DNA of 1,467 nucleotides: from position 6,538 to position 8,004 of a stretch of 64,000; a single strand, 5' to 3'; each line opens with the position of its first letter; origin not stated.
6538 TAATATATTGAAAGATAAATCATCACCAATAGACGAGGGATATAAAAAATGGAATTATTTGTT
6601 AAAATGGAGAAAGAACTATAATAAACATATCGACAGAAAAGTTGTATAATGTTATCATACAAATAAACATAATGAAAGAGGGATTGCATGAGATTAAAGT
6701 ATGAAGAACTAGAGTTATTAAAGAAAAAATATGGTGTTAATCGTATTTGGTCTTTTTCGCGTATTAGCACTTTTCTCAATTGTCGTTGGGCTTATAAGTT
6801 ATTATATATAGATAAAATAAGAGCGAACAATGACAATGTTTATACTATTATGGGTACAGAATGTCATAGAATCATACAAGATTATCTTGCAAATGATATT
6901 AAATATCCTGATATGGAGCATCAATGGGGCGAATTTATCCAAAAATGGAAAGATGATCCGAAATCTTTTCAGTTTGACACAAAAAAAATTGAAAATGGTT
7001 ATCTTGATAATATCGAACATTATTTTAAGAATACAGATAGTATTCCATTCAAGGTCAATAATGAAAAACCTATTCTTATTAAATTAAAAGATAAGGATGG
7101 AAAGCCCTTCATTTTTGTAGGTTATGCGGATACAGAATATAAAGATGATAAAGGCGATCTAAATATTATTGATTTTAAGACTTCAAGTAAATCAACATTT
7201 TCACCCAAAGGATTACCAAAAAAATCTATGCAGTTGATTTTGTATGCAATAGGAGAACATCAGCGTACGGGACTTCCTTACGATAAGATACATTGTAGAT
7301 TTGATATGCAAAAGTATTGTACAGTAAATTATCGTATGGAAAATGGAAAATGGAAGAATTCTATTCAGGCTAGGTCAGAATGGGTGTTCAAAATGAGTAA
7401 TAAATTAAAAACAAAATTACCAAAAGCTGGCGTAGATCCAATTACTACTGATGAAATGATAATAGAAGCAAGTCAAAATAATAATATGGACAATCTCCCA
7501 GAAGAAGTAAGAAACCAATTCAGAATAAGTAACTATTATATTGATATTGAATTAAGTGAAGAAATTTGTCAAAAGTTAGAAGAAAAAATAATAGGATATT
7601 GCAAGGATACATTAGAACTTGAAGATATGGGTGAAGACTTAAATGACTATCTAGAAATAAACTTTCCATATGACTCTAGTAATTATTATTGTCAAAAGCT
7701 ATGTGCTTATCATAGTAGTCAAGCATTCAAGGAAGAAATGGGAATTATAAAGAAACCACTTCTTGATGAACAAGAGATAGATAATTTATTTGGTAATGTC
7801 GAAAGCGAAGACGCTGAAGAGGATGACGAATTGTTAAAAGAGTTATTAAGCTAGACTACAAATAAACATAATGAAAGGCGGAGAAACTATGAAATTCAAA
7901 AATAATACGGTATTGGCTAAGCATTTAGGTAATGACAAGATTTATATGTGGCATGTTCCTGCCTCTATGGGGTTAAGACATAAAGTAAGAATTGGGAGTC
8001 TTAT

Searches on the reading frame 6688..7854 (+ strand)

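Call 7: search_protein_families(library=phrogs, proteins=[window:6688-7854:+])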
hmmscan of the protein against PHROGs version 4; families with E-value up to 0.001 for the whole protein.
window:6688-7854:+ (388 aa): 3 families
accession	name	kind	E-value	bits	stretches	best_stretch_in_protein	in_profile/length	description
phrog_1218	-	DNA, RNA and nucleotide metabolism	3.3e-39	136.1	1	14-359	3-343/364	exonuclease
phrog_69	-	DNA, RNA and nucleotide metabolism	2.1e-22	80.8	1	19-218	88-273/501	exonuclease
phrog_298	-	DNA, RNA and nucleotide metabolism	1.7e-07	31.9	1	49-217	102-239/293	exonuclease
